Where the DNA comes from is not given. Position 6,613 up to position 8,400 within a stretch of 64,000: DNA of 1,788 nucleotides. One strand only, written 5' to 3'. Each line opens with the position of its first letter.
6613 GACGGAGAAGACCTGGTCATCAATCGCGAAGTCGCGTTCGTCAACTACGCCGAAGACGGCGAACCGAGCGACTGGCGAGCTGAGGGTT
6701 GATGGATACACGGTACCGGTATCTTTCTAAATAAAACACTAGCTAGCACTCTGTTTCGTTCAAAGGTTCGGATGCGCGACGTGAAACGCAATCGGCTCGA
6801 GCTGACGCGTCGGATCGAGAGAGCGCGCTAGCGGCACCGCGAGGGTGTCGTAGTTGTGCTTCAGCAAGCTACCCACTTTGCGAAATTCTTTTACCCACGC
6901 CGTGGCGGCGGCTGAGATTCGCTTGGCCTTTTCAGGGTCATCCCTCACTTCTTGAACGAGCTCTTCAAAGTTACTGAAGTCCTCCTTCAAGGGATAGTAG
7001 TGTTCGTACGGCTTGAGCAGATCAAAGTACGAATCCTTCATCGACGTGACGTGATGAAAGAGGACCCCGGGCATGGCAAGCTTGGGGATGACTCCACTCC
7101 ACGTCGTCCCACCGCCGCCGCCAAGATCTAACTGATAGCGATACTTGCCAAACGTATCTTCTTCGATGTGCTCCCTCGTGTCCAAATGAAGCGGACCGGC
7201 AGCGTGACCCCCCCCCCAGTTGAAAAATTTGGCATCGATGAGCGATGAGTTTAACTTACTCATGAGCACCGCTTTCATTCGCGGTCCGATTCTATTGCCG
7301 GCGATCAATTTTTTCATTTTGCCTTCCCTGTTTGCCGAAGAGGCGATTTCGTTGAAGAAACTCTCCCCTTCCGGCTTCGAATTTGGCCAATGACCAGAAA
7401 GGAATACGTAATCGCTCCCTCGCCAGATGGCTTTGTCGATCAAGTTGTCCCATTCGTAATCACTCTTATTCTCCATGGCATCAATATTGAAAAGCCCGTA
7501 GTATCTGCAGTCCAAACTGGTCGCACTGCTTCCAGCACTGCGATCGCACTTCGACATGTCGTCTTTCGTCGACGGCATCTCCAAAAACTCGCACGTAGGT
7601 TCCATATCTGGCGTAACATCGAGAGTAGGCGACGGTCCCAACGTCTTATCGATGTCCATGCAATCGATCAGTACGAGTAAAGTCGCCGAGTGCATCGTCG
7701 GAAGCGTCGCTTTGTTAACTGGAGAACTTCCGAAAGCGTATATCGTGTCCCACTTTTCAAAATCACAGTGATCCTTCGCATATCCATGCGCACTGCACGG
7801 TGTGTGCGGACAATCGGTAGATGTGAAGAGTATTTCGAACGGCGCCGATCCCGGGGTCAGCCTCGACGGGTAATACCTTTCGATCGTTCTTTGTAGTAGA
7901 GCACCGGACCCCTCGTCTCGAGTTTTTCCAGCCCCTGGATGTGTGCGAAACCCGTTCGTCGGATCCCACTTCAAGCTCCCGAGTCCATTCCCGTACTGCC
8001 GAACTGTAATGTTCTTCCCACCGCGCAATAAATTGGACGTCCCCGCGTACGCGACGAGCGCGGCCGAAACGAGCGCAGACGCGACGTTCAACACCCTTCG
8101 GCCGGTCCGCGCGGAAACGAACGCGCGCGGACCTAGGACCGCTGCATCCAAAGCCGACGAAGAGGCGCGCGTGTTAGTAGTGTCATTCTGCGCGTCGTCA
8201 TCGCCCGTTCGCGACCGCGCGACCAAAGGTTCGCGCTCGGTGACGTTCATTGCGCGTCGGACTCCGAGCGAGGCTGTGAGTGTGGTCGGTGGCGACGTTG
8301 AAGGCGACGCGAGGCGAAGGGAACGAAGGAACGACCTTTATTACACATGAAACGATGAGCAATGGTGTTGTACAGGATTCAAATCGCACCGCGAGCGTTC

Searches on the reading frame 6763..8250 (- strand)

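Call 42: search_protein_families(library=pfam, proteins=[window:6763-8250:-], max_evalue=0.001)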
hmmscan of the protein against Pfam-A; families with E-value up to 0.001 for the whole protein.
window:6763-8250:- (496 aa): 1 family
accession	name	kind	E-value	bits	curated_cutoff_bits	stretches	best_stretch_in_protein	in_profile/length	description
PF05686.18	Glyco_transf_90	-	9.3e-09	35.1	24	1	324-455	174-301/396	Glycosyl transferase family 90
